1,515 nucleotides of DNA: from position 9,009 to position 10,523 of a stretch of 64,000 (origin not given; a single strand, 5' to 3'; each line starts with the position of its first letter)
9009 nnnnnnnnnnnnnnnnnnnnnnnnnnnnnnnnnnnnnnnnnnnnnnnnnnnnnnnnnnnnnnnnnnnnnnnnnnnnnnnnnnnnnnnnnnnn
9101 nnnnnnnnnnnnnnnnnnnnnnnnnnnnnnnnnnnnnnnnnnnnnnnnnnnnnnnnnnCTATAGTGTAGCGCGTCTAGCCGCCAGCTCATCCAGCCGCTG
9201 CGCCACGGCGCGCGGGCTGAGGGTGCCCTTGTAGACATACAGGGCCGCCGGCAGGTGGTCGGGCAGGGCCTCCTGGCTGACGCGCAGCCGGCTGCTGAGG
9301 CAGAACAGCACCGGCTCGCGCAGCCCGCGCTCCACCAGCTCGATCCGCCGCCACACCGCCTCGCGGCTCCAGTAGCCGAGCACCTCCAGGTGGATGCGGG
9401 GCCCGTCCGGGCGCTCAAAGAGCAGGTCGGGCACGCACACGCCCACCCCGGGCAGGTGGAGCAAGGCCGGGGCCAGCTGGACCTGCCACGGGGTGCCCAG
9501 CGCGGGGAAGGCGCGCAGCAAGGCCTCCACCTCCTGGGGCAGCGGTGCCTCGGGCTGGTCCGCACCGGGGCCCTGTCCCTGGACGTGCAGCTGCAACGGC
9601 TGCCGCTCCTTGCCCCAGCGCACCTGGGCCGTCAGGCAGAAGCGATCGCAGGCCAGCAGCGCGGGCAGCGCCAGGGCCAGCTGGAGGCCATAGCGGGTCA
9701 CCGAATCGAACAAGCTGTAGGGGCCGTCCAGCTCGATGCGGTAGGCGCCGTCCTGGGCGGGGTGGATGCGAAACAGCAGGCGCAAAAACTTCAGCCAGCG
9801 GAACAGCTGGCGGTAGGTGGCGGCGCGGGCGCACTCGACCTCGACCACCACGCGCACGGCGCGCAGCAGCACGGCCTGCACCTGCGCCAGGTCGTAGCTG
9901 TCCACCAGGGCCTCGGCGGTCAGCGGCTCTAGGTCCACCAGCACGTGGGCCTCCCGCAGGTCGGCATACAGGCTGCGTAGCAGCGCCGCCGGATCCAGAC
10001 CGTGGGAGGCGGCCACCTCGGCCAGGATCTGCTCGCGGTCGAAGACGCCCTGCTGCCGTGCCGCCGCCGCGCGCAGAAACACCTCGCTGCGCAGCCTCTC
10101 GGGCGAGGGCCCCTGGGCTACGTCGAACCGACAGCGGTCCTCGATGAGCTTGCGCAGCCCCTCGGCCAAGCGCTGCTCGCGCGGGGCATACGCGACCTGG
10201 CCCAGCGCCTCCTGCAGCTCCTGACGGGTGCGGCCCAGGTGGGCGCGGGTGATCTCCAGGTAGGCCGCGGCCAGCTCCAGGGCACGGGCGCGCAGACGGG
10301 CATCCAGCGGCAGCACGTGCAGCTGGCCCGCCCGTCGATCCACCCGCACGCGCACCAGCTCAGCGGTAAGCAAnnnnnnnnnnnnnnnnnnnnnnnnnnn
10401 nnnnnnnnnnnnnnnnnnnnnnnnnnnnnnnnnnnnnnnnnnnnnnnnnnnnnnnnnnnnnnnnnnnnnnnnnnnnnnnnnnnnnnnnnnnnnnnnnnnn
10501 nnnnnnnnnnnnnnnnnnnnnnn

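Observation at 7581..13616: Operon-like run: degenerate GspE-like ATPase, XPB helicase, Bax1/DUF790 nuclease and Tat-exported PhoD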

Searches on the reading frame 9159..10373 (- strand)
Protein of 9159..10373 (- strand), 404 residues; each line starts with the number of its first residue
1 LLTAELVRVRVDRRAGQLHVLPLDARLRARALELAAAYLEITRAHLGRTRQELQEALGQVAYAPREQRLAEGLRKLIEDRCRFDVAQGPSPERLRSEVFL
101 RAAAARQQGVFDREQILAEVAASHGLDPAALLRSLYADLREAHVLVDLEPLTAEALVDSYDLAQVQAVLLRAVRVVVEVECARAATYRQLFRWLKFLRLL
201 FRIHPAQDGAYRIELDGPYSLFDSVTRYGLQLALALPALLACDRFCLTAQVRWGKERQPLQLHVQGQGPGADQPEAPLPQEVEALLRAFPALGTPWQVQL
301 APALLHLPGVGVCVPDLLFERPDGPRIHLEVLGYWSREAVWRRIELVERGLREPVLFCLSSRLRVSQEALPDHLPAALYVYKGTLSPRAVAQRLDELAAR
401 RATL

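Call 8: search_protein_families(library=pfam, proteins=[window:9159-10373:-], max_evalue=0.01)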
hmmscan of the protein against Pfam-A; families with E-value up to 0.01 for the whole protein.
window:9159-10373:- (404 aa): 1 family
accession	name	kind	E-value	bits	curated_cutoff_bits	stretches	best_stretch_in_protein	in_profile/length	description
PF05626.16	DUF790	-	7.3e-84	282.2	28.8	1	1-393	1-386/387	Protein of unknown function (DUF790)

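Call 9: search_protein_families(library=padloc, proteins=[window:9159-10373:-], max_evalue=0.01)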
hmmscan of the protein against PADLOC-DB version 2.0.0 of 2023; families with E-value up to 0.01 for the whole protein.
window:9159-10373:- (404 aa): 0 families

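Call 10: search_protein_families(library=ncbifam, proteins=[window:9159-10373:-], max_evalue=0.001)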
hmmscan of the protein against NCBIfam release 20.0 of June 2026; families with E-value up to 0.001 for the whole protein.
window:9159-10373:- (404 aa): 2 families
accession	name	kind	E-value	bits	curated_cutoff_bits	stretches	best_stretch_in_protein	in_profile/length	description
NF053694.1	EndNBax1ARCFU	equivalog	4.1e-31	108.2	500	1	28-349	22-329/342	endonuclease Bax1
NF053695.1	EndNBax1SULTO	equivalog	4e-27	95.1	500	1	1-397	1-373/478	endonuclease Bax1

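Call 12: find_encoding_contigs(protein=window:9159-10373:-, flank=10000, max_places=6)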
Protein window:9159-10373:- (404 aa): 2 contigs read that carry it; 2 places shown.
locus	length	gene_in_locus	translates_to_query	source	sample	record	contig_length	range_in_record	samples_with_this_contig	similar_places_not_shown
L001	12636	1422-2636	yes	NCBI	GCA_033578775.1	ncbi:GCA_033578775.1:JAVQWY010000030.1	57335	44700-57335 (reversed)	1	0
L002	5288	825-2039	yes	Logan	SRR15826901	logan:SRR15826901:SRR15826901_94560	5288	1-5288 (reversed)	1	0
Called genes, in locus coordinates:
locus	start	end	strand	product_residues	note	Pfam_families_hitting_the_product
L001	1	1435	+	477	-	PF18458:XPB_DRD, PF00270:DEAD, PF04851:ResIII, PF16203:ERCC3_RAD25_C, PF00271:Helicase_C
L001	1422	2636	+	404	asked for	PF05626:DUF790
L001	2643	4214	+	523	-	PF16655:PhoD_N, PF09423:PhoD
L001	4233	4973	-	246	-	-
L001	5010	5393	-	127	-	-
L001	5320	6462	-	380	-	-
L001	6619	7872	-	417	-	PF00144:Beta-lactamase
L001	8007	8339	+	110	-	PF12852:Cupin_6 (weak), PF14525:AraC_binding_2 (weak), PF07883:Cupin_2, PF21621:MPI_cupin_dom (weak), PF05899:Cupin_3 (weak)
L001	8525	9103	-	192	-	-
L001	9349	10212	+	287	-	PF08668:HDOD, PF01966:HD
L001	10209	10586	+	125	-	PF07238:PilZ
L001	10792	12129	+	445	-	PF01171:ATP_bind_3, PF22132:TilS-like (weak), PF11734:TilS_C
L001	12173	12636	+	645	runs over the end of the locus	PF06480:FtsH_ext (faint), PF06068:TIP49 (weak), PF00004:AAA, PF07728:AAA_5 (faint), PF17862:AAA_lid_3, PF01434:Peptidase_M41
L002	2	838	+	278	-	?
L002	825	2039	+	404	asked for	PF05626:DUF790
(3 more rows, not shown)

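Call 23: find_homologous_proteins(query=window:9159-10373:-, max_evalue=1e-10)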
Query window:9159-10373:- (404 aa): 2732 proteins with E <= 1e-10 among 8000 candidates; the best 120 are listed.
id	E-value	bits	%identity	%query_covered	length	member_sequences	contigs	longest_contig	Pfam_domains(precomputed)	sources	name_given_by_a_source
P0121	6.7e-257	870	100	100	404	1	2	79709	PF05626.17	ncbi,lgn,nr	ncbi:MAG: DUF790 family protein [Myxococcales bacterium]|nr:DUF790 family protein [Myxococcota bacte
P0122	2.8e-148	512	62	99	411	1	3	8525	PF05626.17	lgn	-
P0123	2.1e-145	503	61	99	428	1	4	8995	PF05626.17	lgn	-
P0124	9.3e-145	501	61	99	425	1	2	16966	PF05626.17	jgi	jgi:hypothetical protein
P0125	2.0e-138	480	59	99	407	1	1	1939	PF05626.17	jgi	jgi:hypothetical protein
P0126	2.0e-135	470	61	99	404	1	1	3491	PF05626.17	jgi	jgi:uncharacterized protein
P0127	1.3e-133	464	58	99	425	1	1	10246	PF05626.17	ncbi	-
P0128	8.4e-132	458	59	99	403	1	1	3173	PF05626.17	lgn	-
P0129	2.1e-131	457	59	99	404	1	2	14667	PF05626.17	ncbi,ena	-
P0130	2.4e-131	457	59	99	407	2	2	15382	PF05626.17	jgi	jgi:uncharacterized protein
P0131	6.2e-131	455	58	100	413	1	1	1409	PF05626.17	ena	-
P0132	6.9e-131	455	55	100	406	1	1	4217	PF05626.17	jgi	jgi:predicted nuclease of restriction endonuclease-like RecB superfamily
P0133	7.1e-131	455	58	99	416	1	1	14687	PF05626.17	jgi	jgi:predicted nuclease of restriction endonuclease-like RecB superfamily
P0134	1.6e-130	454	57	99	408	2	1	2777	PF05626.17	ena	-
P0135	3.5e-130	453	57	99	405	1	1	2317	PF05626.17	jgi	jgi:hypothetical protein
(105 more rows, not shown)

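Call 25: find_related_loci(query=A2, collection=genome_contigs, flank=10000)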
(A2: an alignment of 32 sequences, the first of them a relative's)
Query A2 (404 aa) in genome_contigs; peptide patterns used: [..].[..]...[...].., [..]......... (x = any residue, [..] = any of these).
599 stretches matched a pattern (row limit reached: there are more); 460 encode a relative of the query (tblastn E <= 1e-3); the best 80 are kept; 80 distinct loci.
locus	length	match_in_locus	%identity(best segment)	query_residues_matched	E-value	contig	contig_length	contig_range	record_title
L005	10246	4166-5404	58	1-400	2e-136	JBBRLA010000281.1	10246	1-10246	MAG: Polyangia bacterium isolate La1_concoct.199 LA1C_C.199_k141_3538377L_10246_cov_17.9632, whole genome shotgun sequen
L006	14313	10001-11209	55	1-402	1e-132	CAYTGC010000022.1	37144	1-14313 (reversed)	MAG TPA_asm: uncultured Myxococcales bacterium isolate SRP189682_co2_104 genome assembly, contig: NODE_1250_length_37144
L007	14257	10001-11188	56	1-398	5e-131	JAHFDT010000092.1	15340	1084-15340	MAG: Myxococcales bacterium isolate nzgw251 NODE_5523_length_15341_cov_3.399474, whole genome shotgun sequence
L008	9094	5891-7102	59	1-400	3e-130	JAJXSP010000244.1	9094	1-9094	MAG: Myxococcales bacterium isolate BP4.bin10 NODE_10824_length_9094_cov_1.571986, whole genome shotgun sequence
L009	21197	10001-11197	56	1-395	3e-129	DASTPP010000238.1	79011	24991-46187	MAG TPA_asm: Polyangiaceae bacterium isolate SMAG_U2200 k141_1341188, whole genome shotgun sequence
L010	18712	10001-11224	57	1-400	7e-128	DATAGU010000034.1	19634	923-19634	MAG TPA_asm: Polyangia bacterium isolate SMAG_U6837 k141_1987643, whole genome shotgun sequence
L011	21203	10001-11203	56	1-400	3e-127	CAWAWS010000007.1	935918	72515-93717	MAG: uncultured delta proteobacterium isolate MFD04540.bin.2.104 genome assembly, contig: contig_16312, whole genome sho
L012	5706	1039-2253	54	1-399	1e-126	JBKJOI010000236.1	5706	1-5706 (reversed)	MAG: Haliangiales bacterium isolate ant_bin.405 k117_2532738, whole genome shotgun sequence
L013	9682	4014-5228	54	1-400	2e-123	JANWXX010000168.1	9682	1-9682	MAG: Polyangiaceae bacterium isolate SKYG56 NODE_168_length_9682_cov_4.045289, whole genome shotgun sequence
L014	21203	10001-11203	52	1-397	2e-122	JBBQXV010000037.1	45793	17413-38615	MAG: Polyangiales bacterium isolate Co_metawrap_2134 Cmw_2134_k141_24404842_length_45793_cov_10.0000, whole genome shotg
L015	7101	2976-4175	55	1-399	3e-122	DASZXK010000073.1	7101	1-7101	MAG TPA_asm: Polyangiaceae bacterium isolate SMAG_U6181 k141_1038856, whole genome shotgun sequence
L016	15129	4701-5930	53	1-402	2e-121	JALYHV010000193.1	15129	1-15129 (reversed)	MAG: Myxococcota bacterium isolate HIE bin8 SD1475-77_k127_388976, whole genome shotgun sequence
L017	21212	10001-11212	53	1-400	1e-121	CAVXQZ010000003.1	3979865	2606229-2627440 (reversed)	MAG: uncultured delta proteobacterium isolate MFD01223.bin.1.14 genome assembly, contig: contig_3138, whole genome shotg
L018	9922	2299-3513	53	1-403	5e-120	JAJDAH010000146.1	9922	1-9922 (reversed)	MAG: Polyangiaceae bacterium isolate OFTM3 OFTM3_145, whole genome shotgun sequence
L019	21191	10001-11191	54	1-395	6e-120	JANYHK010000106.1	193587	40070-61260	MAG: Myxococcales bacterium isolate GL140_1_metabinner_44 GL140_1_k141_217000, whole genome shotgun sequence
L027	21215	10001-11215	50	1-401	6e-119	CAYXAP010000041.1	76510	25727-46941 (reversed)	MAG TPA_asm: uncultured Sandaracinus sp. isolate SRP321284_co1_170 genome assembly, contig: NODE_369_length_76510_cov_17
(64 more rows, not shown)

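Call 31: search_protein_families(library=pfam, proteins=[L015:684-1622:+, L016:3-3260:-, L019:12353-14149:-, L027:7652-8494:-, L007:11191-13233:-], max_evalue=0.001)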
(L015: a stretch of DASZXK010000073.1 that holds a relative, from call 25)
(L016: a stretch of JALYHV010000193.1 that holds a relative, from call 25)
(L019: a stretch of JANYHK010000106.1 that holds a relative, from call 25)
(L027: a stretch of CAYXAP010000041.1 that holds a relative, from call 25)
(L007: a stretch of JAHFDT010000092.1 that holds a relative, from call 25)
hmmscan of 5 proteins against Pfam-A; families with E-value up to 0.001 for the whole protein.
L015:684-1622:+ (312 aa): 1 family
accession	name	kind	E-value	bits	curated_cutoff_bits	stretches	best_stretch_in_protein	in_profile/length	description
PF00300.27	His_Phos_1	-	4.2e-50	170.5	21.7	1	93-284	1-187/194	Histidine phosphatase superfamily (branch 1)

L016:3-3260:- (1086 aa): 5 families
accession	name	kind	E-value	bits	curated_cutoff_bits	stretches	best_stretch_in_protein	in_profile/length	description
PF01131.25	Topoisom_bac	-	9.5e-111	371.1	35.1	1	152-589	3-410/411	DNA topoisomerase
PF00270.35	DEAD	-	2.7e-27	96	26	1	678-840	1-165/167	DEAD/DEAH box helicase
PF00271.37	Helicase_C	-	3.1e-22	79.3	23.5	1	878-983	4-110/110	Helicase conserved C-terminal domain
PF01751.28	Toprim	-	2e-09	37.9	23.1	1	5-133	3-95/96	Toprim domain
PF04851.21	ResIII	-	6e-05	23.4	22.5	1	677-834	4-161/164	Type III restriction enzyme, res subunit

L019:12353-14149:- (598 aa): 4 families
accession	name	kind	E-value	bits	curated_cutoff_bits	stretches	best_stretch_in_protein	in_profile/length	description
PF00069.31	Pkinase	-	2.6e-42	145.5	31.7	1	316-524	1-198/263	Protein kinase domain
PF07714.23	PK_Tyr_Ser-Thr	-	8.8e-29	101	23.1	1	317-522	2-204/258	Protein tyrosine and serine/threonine kinase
PF12625.12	Arabinose_bd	-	0.00022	21.8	27.6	1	60-166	4-110/185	Arabinose-binding domain of AraC transcription regulator, N-term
PF06293.20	Kdo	-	0.00055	19.9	21.3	1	389-476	91-177/207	Lipopolysaccharide kinase (Kdo/WaaP) family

L027:7652-8494:- (280 aa): 0 families

L007:11191-13233:- (680 aa): 10 families
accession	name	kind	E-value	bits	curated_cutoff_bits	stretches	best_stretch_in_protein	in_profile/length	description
PF02518.31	HATPase_c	-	3.3e-30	105.2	26.4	1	558-667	2-110/111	Histidine kinase-, DNA gyrase B-, and HSP90-like ATPase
PF01590.32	GAF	-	1.2e-15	58.6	22.4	1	170-307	2-133/133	GAF domain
PF13185.12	GAF_2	-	3.1e-14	53.8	28.6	1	170-307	4-135/136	GAF domain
PF13493.11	DUF4118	-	4.5e-12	46.1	28.4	1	40-143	2-106/107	Domain of unknown function (DUF4118)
PF00512.31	HisKA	-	9.8e-12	45.2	26.9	1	446-511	2-64/66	His Kinase A (phospho-acceptor) domain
PF00989.32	PAS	-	1.9e-09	37.9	22.6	1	324-436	4-113/113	PAS fold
PF08448.16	PAS_4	-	3.4e-08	34.1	23.1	1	327-440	1-109/110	PAS fold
PF13426.13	PAS_9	-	9.5e-08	32.7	27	1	331-436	1-101/103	PAS domain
PF13188.13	PAS_8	-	3e-06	27.4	21.8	1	323-364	3-44/65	PAS domain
PF13581.12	HATPase_c_2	-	0.00011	22.6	27.4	1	570-644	40-112/127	Histidine kinase-like ATPase domain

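Call 32: find_encoding_contigs(protein=P0122, flank=8000, max_places=3)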
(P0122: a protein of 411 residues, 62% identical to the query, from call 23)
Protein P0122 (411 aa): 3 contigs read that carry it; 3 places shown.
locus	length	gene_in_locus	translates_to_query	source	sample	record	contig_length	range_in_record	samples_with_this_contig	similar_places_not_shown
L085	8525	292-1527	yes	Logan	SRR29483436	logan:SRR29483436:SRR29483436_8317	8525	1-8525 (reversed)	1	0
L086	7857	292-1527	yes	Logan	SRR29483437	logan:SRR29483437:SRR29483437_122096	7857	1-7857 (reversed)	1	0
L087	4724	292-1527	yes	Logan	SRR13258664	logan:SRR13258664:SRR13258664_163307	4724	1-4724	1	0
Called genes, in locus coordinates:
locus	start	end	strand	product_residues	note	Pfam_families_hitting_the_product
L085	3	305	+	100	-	?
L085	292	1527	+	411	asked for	PF05626:DUF790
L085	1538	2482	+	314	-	PF01209:Ubie_methyltran, PF13489:Methyltransf_23, PF02390:Methyltransf_4 (weak), PF13847:Methyltransf_31, PF08241:Methyltransf_11, PF08242:Methyltransf_12, PF13649:Methyltransf_25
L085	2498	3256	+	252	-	-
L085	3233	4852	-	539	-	-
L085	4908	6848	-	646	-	PF04879:Molybdop_Fe4S4, PF00384:Molybdopterin, PF01568:Molydop_binding (weak)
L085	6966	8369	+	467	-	PF14344:DUF4397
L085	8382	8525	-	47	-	?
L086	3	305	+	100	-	?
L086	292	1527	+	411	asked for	PF05626:DUF790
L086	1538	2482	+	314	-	PF01209:Ubie_methyltran, PF13489:Methyltransf_23, PF02390:Methyltransf_4 (weak), PF13847:Methyltransf_31, PF08241:Methyltransf_11, PF08242:Methyltransf_12, PF13649:Methyltransf_25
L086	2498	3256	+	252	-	-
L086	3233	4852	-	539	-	-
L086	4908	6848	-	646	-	PF04879:Molybdop_Fe4S4, PF00384:Molybdopterin, PF01568:Molydop_binding (weak)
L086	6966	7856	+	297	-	?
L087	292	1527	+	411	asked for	PF05626:DUF790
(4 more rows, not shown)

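Call 33: find_encoding_contigs(protein=P0123, flank=8000, max_places=3)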
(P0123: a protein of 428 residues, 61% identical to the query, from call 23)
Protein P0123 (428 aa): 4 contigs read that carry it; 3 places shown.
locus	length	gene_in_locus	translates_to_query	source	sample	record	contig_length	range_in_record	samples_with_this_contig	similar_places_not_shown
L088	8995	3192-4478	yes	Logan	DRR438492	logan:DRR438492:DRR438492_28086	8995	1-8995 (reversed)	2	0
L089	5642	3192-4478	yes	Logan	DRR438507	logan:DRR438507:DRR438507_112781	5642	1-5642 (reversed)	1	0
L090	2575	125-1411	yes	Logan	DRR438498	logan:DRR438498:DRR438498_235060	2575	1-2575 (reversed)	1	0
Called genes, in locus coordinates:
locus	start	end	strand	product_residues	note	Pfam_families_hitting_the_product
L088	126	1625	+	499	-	PF03349:Toluene_X (weak)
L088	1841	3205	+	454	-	PF18458:XPB_DRD, PF00270:DEAD, PF04851:ResIII, PF16203:ERCC3_RAD25_C, PF00271:Helicase_C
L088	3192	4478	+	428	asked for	PF05626:DUF790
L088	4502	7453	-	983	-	PF00415:RCC1, PF13540:RCC1_2 (weak), PF25390:WD40_RLD, PF00415:RCC1 (weak), PF13540:RCC1_2, PF00415:RCC1, PF25390:WD40_RLD, PF13540:RCC1_2, +1 more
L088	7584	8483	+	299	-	-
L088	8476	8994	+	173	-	?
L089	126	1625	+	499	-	PF03349:Toluene_X (weak)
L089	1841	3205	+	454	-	PF18458:XPB_DRD, PF00270:DEAD, PF04851:ResIII, PF16203:ERCC3_RAD25_C, PF00271:Helicase_C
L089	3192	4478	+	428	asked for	PF05626:DUF790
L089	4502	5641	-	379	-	?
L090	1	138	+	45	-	?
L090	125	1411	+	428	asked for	PF05626:DUF790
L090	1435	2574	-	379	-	?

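Call 34: find_encoding_contigs(protein=P0124, flank=8000, max_places=3)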
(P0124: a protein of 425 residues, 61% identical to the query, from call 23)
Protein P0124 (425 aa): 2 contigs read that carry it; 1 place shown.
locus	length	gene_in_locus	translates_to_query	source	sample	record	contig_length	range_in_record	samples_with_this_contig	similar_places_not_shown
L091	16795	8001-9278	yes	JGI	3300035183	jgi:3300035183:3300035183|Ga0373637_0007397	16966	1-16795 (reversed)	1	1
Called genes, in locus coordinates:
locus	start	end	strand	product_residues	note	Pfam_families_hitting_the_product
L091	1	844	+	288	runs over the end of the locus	PF00459:Inositol_P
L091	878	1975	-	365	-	PF13442:Cytochrome_CBB3 (weak)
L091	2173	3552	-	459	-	PF07394:DUF1501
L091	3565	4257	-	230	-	-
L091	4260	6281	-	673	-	PF07583:PSCyt2 (weak), PF07624:PSD2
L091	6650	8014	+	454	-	PF18458:XPB_DRD, PF00270:DEAD, PF04851:ResIII, PF16203:ERCC3_RAD25_C, PF00271:Helicase_C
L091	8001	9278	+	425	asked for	PF05626:DUF790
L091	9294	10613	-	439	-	PF07730:HisKA_3, PF13581:HATPase_c_2 (weak), PF02518:HATPase_c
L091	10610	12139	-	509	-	PF13231:PMT_2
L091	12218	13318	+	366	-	PF13472:Lipase_GDSL_2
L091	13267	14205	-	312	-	PF13489:Methyltransf_23 (weak), PF01209:Ubie_methyltran (weak), PF13847:Methyltransf_31, PF08241:Methyltransf_11, PF08242:Methyltransf_12, PF13649:Methyltransf_25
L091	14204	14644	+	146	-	-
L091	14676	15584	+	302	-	PF01545:Cation_efflux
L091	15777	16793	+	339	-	?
